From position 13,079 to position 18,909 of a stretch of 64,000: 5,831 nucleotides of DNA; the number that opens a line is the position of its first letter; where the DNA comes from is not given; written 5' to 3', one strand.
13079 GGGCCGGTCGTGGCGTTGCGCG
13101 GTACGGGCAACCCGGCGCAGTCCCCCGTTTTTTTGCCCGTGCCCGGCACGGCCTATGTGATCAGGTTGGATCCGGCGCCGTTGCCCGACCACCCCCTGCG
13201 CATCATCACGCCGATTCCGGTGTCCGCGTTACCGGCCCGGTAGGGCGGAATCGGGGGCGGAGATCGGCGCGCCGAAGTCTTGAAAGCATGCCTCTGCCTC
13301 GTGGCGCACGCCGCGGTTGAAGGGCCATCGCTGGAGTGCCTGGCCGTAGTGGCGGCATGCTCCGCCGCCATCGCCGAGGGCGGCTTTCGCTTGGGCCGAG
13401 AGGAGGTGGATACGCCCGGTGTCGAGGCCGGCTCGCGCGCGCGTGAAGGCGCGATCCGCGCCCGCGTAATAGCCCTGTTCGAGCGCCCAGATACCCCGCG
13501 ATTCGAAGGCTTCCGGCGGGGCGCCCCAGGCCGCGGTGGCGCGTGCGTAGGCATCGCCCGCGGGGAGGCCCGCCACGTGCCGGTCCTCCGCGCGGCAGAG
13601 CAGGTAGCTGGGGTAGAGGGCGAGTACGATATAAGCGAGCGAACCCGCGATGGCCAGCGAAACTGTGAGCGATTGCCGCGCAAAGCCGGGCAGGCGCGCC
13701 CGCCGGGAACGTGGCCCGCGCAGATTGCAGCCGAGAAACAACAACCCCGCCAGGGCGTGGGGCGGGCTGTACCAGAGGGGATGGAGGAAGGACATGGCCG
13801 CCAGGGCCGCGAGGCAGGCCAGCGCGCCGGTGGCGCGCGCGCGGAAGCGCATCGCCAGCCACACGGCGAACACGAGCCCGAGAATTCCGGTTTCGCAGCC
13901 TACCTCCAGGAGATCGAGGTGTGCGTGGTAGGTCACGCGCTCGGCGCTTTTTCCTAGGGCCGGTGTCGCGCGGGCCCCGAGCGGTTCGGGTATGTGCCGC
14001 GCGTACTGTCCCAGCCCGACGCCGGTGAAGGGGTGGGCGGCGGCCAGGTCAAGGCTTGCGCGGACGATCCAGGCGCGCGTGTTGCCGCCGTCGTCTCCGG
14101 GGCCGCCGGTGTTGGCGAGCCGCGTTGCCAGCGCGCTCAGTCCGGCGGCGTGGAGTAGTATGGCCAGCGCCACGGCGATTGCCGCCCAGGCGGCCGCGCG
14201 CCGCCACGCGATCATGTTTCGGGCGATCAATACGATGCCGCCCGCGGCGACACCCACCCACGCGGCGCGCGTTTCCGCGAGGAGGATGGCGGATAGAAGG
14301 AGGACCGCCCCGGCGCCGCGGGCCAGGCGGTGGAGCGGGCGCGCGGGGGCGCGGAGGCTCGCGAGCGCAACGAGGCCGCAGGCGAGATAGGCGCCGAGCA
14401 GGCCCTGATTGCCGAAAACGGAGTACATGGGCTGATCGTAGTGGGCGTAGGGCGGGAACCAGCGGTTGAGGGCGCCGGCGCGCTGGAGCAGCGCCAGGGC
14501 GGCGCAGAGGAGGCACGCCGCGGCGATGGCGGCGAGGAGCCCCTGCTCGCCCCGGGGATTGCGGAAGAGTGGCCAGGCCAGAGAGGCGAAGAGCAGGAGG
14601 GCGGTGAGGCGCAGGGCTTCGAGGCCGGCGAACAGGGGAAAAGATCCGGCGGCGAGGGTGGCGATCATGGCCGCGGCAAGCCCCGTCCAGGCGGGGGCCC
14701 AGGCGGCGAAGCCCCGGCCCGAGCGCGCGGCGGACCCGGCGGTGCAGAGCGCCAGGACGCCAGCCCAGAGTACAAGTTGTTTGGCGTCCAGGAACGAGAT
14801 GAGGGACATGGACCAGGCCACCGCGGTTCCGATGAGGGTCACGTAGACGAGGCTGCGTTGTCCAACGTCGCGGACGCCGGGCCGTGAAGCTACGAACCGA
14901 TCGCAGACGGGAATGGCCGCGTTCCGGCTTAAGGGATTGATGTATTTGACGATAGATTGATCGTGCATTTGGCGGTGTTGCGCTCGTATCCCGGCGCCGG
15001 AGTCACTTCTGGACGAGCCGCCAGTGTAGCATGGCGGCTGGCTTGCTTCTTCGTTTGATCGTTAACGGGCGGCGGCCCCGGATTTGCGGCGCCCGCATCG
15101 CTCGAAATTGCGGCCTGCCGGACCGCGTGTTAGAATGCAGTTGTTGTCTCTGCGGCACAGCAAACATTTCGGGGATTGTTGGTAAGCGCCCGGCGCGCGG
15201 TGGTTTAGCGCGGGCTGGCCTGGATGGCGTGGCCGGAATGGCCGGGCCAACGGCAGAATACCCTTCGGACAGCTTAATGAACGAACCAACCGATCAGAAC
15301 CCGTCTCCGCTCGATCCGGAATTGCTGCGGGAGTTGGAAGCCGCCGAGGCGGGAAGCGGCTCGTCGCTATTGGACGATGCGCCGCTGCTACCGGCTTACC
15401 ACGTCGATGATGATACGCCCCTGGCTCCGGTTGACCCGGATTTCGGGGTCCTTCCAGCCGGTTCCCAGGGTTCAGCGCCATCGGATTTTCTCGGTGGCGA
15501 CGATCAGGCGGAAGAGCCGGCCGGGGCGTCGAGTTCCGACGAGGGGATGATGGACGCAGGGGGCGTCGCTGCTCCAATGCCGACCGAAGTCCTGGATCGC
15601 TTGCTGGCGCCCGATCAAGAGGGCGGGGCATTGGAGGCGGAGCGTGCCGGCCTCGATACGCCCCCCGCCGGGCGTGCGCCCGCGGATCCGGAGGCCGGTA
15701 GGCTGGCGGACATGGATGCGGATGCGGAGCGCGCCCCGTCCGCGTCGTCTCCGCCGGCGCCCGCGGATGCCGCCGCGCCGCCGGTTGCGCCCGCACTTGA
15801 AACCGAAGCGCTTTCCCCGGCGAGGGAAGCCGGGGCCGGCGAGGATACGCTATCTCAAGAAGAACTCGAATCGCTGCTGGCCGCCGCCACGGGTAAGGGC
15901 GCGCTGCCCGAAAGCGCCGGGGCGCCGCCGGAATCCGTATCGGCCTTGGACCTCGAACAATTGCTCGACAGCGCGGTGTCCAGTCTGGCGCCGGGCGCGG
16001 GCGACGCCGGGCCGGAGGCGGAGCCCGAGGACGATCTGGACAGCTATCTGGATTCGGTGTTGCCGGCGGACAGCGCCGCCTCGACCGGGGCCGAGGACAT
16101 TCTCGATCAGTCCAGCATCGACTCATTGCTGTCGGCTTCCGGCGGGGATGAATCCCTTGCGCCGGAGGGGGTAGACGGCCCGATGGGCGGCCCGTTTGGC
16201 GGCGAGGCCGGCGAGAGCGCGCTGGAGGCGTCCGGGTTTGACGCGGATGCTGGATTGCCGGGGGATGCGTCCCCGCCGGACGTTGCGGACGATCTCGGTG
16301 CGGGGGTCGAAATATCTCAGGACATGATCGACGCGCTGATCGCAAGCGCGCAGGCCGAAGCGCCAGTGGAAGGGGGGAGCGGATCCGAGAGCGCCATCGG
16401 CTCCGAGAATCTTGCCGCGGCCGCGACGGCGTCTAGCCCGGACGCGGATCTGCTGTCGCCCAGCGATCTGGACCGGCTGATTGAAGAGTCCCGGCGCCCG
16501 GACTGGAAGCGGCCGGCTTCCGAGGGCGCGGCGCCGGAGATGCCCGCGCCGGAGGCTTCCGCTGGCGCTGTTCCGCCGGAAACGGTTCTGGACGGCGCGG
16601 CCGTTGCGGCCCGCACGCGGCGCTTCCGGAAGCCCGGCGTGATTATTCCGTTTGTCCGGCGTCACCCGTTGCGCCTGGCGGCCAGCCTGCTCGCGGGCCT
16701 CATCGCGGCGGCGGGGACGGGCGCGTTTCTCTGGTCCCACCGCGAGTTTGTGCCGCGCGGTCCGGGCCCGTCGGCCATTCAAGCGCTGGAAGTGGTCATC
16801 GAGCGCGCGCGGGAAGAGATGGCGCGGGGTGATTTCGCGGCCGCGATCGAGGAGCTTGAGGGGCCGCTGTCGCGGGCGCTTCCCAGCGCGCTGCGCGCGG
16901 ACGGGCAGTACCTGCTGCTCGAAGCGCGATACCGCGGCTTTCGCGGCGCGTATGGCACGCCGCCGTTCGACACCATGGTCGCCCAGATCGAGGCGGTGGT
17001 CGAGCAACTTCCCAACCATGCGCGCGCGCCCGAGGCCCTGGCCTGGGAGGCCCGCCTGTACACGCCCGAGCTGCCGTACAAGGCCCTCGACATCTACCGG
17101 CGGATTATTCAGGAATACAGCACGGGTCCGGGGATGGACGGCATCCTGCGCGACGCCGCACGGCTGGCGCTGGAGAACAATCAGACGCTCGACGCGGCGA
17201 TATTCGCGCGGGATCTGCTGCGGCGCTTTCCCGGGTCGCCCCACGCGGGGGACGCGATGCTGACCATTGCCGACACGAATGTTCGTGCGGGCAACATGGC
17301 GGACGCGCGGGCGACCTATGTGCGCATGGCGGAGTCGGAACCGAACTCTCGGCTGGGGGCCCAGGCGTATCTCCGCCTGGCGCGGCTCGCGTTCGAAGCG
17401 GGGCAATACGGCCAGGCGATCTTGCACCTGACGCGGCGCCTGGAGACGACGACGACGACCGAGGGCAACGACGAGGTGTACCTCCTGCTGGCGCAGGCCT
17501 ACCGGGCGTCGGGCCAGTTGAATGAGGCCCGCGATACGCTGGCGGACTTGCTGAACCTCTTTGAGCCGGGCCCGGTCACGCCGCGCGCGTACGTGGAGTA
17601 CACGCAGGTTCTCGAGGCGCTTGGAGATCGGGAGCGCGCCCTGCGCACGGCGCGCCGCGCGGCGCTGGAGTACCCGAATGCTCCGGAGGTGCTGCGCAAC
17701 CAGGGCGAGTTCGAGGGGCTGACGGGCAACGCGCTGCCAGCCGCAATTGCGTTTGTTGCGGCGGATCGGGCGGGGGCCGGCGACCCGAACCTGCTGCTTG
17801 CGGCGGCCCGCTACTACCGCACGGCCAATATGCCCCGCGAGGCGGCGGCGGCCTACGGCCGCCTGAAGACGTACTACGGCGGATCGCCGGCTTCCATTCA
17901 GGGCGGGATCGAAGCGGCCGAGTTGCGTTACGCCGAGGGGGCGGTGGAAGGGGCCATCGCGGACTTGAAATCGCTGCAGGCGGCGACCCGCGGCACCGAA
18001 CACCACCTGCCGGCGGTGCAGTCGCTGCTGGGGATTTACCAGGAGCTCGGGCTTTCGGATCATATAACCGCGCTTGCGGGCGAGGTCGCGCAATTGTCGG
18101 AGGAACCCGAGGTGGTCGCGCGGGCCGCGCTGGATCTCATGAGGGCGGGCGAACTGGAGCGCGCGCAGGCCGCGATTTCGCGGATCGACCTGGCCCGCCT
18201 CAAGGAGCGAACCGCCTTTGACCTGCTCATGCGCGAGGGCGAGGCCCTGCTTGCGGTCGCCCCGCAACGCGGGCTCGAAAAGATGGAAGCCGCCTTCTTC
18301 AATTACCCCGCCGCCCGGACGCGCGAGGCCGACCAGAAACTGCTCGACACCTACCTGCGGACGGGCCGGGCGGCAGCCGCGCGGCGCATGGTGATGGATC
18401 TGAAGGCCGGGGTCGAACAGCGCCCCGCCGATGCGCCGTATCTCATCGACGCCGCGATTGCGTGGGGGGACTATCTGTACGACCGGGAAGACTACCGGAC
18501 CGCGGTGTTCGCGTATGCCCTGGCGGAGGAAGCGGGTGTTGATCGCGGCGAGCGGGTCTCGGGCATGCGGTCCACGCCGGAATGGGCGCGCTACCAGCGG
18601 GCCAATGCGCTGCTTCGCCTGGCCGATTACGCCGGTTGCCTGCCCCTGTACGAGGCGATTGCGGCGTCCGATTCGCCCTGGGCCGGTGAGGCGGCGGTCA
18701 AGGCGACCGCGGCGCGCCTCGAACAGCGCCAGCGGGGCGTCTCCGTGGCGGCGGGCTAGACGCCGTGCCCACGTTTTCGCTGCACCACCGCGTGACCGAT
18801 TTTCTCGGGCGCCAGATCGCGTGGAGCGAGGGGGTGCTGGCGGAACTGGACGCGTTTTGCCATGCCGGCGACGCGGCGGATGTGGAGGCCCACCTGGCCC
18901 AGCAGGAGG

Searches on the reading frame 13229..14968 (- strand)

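Call 49: search_protein_families(library=pfam, proteins=[window:13229-14968:-], max_evalue=0.00001)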
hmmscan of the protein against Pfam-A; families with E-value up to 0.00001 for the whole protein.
window:13229-14968:- (579 aa): 1 family
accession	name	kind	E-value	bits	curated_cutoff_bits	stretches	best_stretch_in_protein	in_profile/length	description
PF04932.20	Wzy_C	-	3.2e-17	63.1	31.7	1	220-368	2-148/149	O-Antigen ligase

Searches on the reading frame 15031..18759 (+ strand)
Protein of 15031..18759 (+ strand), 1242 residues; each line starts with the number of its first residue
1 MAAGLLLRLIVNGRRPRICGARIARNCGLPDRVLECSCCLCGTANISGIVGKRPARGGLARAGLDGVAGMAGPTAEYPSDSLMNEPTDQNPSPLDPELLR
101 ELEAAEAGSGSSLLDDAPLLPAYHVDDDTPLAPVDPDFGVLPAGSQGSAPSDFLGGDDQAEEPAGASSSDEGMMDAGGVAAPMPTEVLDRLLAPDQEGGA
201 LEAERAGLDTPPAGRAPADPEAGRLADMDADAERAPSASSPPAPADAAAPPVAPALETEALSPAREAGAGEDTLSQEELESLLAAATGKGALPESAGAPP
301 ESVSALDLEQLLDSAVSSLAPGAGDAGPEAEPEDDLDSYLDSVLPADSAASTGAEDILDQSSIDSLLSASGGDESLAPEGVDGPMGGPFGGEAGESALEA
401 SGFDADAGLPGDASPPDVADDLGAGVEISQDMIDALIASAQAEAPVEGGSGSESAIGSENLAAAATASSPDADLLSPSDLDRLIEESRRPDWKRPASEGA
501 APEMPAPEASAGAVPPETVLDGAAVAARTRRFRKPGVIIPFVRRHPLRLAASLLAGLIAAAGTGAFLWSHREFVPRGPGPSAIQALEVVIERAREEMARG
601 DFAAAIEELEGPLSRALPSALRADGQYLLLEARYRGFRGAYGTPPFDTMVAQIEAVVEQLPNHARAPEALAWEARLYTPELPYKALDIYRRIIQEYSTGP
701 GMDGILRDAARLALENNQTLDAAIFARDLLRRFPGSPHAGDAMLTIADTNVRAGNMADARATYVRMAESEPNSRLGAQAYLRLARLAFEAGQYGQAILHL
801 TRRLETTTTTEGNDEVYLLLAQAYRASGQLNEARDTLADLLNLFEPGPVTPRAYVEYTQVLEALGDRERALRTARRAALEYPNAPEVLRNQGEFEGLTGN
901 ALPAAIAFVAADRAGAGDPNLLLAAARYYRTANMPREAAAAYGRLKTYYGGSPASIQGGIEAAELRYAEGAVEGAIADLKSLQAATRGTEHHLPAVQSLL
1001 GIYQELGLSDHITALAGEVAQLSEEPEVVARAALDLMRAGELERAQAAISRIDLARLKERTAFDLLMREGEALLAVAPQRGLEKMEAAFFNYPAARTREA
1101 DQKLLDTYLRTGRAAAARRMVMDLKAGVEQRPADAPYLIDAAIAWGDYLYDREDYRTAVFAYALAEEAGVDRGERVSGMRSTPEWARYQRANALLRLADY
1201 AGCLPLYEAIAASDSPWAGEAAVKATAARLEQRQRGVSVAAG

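Call 49: search_protein_families(library=pfam, proteins=[window:15031-18759:+], max_evalue=0.00001)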
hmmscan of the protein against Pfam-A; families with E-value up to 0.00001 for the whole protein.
window:15031-18759:+ (1242 aa): 5 families
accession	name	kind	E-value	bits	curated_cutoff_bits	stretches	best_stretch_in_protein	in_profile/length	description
PF13428.12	TPR_14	-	4.5e-12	45.8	23.5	0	851-893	1-43/44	Tetratricopeptide repeat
PF09976.15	TPR_21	-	2.5e-10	40.9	25.5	1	714-835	50-167/193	Tetratricopeptide repeat-like domain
PF25058.1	ARM_TT21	-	2.7e-08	34.4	27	0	808-873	51-116/155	Tetratricopeptide repeat protein 21 ARM repeat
PF14559.12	TPR_19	-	1.5e-07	32.1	25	1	787-842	1-53/68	Tetratricopeptide repeat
PF13174.12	TPR_6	-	1.3e-06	29.1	26.3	0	815-844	1-30/33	Tetratricopeptide repeat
